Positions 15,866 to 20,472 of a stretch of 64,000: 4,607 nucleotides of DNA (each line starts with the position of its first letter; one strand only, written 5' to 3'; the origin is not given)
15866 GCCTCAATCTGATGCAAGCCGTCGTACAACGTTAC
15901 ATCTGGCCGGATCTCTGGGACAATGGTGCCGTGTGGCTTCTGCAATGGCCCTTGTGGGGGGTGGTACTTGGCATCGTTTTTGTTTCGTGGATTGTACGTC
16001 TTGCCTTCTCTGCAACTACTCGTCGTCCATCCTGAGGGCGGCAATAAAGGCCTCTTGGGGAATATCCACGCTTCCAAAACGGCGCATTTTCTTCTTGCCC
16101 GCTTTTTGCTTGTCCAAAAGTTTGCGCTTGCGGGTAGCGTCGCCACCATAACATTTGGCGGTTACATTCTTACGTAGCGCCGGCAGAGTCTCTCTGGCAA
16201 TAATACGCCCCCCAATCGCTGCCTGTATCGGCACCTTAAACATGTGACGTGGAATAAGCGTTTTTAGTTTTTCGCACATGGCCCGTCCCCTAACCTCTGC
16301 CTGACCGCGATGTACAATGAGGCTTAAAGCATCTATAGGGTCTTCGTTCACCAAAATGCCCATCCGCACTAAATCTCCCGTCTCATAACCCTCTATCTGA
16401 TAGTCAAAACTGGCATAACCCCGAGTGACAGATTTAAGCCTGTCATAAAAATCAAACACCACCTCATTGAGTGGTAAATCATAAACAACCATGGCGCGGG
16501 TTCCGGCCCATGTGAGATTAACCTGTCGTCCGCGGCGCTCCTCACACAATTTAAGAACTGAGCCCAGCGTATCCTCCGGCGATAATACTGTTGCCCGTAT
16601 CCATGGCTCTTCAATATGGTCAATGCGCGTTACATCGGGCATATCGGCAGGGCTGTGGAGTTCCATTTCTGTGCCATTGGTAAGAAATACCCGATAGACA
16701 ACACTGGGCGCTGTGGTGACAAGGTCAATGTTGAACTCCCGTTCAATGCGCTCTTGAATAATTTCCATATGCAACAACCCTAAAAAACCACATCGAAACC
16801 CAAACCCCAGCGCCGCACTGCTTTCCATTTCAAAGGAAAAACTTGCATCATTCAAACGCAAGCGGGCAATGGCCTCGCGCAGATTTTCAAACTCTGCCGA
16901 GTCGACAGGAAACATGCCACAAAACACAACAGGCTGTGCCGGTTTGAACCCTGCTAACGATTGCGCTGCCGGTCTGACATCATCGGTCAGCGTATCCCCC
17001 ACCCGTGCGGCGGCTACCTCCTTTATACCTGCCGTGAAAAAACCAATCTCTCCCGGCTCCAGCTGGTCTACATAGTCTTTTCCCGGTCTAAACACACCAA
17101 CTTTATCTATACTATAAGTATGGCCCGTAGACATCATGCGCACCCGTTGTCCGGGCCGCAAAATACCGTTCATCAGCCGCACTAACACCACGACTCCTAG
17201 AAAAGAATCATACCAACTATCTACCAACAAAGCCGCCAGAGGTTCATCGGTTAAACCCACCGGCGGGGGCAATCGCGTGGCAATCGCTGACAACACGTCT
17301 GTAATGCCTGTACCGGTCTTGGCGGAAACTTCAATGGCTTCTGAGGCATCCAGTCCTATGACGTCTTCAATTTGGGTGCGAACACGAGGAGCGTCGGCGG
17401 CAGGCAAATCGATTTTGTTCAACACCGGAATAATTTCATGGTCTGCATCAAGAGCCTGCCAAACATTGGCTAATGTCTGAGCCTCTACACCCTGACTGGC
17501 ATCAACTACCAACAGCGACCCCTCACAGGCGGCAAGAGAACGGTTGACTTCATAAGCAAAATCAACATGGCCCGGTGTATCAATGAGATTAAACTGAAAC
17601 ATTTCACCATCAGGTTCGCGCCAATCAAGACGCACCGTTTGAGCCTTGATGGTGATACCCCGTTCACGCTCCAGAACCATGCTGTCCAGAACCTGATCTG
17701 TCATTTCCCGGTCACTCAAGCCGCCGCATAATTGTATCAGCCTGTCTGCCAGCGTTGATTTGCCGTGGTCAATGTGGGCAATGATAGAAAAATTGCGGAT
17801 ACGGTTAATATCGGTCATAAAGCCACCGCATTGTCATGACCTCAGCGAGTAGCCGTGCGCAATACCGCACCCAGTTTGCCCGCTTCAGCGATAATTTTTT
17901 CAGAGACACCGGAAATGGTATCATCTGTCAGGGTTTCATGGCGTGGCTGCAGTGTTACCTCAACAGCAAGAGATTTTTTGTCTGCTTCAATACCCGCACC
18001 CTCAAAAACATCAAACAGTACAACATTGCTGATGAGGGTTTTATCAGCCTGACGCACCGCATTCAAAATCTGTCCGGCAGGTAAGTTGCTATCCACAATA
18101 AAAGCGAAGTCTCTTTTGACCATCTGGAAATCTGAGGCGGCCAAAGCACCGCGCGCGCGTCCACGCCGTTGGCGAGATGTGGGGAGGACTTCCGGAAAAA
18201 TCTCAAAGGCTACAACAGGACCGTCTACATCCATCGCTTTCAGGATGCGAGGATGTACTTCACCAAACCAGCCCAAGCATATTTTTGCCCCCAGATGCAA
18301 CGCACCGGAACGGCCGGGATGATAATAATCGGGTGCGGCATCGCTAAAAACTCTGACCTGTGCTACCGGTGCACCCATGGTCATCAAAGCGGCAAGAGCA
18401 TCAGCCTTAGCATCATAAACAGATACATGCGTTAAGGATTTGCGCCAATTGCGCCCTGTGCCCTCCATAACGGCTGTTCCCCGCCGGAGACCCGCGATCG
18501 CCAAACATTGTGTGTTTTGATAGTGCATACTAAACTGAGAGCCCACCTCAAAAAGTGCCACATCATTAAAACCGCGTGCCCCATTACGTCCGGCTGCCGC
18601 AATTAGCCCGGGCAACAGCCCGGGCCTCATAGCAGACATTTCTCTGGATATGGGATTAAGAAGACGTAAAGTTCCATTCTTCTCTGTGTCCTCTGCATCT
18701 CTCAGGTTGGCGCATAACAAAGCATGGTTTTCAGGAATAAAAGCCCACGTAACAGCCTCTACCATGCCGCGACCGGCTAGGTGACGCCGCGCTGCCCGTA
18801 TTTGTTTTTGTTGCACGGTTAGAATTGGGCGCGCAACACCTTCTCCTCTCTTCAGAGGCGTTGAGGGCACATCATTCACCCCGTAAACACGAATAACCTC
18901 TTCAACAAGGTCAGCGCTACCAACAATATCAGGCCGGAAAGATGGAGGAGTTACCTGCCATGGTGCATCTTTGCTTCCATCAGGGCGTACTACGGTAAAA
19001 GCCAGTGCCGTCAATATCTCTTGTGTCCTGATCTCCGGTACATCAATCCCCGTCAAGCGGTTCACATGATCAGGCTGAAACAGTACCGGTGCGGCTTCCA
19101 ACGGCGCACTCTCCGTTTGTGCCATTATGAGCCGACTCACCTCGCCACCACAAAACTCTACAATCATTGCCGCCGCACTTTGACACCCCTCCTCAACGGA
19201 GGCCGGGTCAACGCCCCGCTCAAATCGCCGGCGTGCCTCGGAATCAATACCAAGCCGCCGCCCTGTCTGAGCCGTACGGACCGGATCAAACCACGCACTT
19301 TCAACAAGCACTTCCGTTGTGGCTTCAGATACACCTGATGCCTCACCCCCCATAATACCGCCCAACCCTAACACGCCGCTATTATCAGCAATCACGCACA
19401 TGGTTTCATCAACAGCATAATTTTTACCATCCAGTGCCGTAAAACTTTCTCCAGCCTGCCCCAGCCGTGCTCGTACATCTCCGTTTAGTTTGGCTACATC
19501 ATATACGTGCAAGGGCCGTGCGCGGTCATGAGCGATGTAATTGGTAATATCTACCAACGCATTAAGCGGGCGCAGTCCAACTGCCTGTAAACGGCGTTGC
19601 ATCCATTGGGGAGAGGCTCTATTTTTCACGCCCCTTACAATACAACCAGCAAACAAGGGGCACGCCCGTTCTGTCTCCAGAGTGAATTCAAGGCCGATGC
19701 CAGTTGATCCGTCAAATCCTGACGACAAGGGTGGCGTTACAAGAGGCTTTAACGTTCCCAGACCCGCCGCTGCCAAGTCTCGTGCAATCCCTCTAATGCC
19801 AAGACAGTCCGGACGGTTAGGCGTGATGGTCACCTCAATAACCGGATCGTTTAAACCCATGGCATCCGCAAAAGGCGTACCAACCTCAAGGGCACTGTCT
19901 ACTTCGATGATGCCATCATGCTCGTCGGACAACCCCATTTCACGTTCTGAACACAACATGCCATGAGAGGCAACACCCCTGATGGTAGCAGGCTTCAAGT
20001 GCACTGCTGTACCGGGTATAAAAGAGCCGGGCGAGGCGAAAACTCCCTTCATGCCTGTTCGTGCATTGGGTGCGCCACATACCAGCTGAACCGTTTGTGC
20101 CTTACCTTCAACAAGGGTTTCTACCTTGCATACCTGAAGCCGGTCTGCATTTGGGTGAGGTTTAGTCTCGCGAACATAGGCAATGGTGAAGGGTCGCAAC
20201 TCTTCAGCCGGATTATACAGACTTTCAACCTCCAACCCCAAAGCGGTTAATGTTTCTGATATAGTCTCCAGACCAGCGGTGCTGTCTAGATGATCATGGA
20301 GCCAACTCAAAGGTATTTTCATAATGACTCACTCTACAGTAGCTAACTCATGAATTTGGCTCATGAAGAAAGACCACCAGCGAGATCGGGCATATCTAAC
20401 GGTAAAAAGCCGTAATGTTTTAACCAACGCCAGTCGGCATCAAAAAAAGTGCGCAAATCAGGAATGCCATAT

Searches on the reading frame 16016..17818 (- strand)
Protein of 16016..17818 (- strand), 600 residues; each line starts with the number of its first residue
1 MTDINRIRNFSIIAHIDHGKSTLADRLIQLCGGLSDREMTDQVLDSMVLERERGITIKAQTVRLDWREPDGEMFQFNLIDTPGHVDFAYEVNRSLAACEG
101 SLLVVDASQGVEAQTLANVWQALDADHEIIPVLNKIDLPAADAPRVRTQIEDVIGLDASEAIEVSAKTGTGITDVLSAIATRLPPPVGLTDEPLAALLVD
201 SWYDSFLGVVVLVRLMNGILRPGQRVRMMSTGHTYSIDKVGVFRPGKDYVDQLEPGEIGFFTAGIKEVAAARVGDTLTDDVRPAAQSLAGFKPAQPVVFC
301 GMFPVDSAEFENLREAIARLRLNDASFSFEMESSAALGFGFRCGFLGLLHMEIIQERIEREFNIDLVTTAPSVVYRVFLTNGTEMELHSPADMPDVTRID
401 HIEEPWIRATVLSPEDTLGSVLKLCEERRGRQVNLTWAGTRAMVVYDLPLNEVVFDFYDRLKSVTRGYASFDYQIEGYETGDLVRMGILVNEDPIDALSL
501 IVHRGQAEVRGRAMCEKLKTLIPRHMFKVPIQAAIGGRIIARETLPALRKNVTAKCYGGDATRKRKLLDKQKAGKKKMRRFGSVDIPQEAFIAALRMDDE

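Call 89: search_protein_families(library=pfam, proteins=[window:16016-17818:-], max_evalue=0.00001)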
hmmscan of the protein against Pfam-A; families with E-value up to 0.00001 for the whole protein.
window:16016-17818:- (600 aa): 4 families
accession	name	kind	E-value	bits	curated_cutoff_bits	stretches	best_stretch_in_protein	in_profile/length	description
PF00009.33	GTP_EFTU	-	8.4e-52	175.9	26.5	1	6-184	2-187/188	Elongation factor Tu GTP binding domain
PF06421.17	LepA_C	-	4.5e-48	162.2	29.7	1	490-595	1-106/107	GTP-binding protein LepA C-terminus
PF00679.30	EFG_C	-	1.7e-18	66.9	27.9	1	402-481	2-81/89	Elongation factor G C-terminus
PF03144.31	GTP_EFTU_D2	-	6.1e-11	43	30.3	1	208-278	1-73/73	Elongation factor Tu domain 2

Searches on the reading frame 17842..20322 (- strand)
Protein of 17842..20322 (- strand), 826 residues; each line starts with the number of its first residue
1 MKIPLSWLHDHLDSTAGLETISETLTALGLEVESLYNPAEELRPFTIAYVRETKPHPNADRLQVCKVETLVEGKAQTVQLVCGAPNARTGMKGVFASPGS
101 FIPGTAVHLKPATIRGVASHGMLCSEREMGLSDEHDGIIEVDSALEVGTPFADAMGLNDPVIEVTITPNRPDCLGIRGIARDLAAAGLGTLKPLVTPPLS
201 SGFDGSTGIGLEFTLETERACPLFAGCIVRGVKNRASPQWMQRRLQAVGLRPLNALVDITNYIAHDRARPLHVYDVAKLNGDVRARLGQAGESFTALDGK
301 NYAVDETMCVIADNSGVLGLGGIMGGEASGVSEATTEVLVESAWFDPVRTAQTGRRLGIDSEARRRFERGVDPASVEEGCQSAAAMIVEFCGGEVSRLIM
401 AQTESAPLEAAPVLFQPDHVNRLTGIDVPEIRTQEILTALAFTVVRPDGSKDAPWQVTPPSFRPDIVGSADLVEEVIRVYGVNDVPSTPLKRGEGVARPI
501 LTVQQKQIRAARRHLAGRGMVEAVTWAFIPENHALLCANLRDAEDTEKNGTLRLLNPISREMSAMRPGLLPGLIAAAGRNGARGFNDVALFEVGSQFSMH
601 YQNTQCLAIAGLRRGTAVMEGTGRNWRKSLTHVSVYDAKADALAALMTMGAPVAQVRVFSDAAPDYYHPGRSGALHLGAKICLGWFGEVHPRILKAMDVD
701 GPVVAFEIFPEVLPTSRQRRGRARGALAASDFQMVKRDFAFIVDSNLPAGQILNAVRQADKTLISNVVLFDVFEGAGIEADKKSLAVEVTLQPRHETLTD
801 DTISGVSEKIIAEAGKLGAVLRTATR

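Call 89: search_protein_families(library=pfam, proteins=[window:17842-20322:-], max_evalue=0.00001)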
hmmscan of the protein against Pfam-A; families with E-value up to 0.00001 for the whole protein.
window:17842-20322:- (826 aa): 5 families
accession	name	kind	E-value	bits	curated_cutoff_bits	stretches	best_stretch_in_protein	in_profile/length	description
PF03483.22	B3_4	-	1.3e-64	217.4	29.3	1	220-392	1-174/174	B3/4 domain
PF17759.6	tRNA_synthFbeta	-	3.1e-39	135.1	22.4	1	501-708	15-212/214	Phenylalanyl tRNA synthetase beta chain CLM domain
PF03147.19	FDX-ACB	-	5.2e-24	84.9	31.1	1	730-822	1-94/94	Ferredoxin-fold anticodon binding domain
PF03484.21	B5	-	1.8e-19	70.2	28.6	1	415-481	3-66/67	tRNA synthetase B5 domain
PF01588.26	tRNA_bind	-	1e-16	61.2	27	1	46-149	2-95/96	Putative tRNA binding domain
